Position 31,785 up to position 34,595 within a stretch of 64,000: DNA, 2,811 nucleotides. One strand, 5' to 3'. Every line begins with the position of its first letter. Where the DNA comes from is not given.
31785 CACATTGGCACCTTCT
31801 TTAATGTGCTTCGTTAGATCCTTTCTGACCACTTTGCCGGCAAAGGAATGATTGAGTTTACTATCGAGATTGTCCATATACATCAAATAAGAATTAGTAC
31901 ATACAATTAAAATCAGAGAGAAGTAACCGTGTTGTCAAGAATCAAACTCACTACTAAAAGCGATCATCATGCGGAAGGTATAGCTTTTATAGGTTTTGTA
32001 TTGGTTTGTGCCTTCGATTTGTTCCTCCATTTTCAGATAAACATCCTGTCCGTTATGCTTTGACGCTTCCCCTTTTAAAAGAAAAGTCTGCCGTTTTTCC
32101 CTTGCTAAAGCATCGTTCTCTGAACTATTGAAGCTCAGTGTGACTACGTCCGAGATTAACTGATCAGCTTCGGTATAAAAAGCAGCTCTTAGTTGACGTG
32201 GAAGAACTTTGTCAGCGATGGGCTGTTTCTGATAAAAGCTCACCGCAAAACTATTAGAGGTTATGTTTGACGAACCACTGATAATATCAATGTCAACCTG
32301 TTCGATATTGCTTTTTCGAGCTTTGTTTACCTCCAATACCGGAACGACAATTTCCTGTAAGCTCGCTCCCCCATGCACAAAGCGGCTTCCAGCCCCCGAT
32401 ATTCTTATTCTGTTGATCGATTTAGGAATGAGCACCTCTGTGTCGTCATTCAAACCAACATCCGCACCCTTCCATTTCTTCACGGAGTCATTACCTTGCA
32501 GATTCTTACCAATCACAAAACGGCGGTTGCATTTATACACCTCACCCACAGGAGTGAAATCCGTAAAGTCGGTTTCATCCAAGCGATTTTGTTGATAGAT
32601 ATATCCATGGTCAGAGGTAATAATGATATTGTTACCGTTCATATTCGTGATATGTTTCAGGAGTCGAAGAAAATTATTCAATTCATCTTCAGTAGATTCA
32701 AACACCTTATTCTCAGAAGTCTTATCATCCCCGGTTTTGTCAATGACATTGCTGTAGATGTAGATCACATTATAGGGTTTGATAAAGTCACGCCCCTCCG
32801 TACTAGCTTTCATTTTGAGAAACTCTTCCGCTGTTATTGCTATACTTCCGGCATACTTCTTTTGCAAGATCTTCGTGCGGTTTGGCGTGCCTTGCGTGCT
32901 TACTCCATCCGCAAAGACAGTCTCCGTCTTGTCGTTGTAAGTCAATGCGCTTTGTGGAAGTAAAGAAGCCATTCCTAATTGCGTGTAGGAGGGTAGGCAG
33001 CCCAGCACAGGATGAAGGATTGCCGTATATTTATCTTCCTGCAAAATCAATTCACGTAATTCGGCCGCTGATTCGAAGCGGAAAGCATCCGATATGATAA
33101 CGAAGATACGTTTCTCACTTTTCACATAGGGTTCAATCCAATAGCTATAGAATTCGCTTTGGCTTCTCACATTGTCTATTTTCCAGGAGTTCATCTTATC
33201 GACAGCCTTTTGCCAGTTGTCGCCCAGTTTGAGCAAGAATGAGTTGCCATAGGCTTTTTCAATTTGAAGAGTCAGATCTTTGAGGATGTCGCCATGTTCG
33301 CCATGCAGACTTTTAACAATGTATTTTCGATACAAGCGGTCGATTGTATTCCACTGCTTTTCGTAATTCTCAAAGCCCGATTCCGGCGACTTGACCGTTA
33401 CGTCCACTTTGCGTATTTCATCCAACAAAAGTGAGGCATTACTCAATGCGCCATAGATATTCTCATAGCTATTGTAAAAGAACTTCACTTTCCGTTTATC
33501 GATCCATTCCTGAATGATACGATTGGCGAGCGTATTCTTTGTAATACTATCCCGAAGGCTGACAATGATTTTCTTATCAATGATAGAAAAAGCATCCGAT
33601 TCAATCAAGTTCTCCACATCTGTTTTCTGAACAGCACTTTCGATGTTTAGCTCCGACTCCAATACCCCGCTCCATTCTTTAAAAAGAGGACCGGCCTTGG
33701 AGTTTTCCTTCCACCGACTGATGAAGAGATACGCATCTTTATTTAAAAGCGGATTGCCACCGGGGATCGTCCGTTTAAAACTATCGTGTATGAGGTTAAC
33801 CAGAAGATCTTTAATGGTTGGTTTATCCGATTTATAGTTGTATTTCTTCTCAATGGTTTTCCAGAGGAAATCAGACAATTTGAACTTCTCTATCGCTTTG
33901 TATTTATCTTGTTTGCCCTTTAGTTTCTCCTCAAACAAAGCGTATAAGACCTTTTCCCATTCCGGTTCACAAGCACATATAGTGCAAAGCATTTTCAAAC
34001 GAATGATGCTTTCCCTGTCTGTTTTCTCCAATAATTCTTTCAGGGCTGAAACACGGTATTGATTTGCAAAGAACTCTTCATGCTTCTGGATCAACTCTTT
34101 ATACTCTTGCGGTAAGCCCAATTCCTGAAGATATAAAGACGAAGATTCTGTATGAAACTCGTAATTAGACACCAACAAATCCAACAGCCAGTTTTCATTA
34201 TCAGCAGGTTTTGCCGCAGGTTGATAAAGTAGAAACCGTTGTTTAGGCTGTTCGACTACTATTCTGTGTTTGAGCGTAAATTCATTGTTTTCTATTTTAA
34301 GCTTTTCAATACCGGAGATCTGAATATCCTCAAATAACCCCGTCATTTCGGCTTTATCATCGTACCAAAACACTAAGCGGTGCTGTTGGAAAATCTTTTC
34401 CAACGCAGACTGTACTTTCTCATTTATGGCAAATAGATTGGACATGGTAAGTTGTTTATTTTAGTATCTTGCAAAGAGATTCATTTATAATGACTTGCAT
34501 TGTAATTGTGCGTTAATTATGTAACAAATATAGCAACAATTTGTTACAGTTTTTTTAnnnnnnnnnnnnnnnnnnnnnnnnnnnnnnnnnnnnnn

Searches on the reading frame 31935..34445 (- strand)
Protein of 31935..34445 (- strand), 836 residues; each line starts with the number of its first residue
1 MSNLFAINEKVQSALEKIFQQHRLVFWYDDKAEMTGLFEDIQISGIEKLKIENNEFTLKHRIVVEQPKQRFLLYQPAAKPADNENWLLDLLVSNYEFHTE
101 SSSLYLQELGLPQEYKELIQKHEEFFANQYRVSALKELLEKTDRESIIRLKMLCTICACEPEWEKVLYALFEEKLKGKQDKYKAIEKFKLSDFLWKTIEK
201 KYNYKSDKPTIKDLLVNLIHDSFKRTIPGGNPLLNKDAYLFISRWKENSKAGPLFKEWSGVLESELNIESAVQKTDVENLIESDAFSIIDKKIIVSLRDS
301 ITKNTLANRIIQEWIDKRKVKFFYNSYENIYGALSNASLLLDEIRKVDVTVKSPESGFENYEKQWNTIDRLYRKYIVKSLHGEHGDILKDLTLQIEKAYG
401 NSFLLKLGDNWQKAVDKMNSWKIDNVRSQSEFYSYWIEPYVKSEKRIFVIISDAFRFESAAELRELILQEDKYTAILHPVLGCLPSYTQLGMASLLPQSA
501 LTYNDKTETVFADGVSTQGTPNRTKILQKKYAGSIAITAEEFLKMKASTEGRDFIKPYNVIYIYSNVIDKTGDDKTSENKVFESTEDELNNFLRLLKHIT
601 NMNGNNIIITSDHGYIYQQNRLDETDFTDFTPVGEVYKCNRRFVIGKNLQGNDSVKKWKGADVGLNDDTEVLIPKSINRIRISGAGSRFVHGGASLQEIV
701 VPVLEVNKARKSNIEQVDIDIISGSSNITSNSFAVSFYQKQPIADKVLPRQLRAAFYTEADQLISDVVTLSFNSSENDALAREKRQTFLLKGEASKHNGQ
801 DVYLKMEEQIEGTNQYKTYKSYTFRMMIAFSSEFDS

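Call 8: search_protein_families(library=padloc, proteins=[window:31935-34445:-], max_evalue=0.00001)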
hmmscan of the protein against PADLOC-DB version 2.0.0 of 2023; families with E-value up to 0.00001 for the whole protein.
window:31935-34445:- (836 aa): 12 families
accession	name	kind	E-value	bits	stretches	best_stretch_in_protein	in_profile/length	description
PDLC02547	PglZ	-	1e-285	948.3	1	8-835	3-855/855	PglZ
PDLC02564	PglZ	-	3e-211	702.1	1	7-835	10-854/855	PglZ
PDLC02563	PglZ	-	6.6e-111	370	1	9-806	7-810/831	PglZ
PDLC02557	PglZ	-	7.9e-96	320.1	1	15-834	7-833/834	PglZ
PDLC02551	PglZ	-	1.7e-85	285.8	1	20-832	18-854/856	PglZ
PDLC02553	PglZ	-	3.8e-50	168.9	1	393-793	428-832/868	PglZ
PDLC02561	PglZ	-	2.1e-30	103.6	1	244-768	260-778/840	PglZ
PDLC02559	PglZ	-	1.6e-26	90.8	1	405-731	438-761/860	PglZ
PDLC02548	PglZ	-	9.5e-20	68.6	1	429-711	465-745/961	PglZ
PDLC02566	PglZ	-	9.8e-15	51.8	1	440-720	435-690/774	PglZ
PDLC02562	PglZ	-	3.2e-11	40.3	1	386-705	416-726/730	PglZ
PDLC02558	PglZ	-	2.8e-06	23.8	0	592-709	549-664/666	PglZ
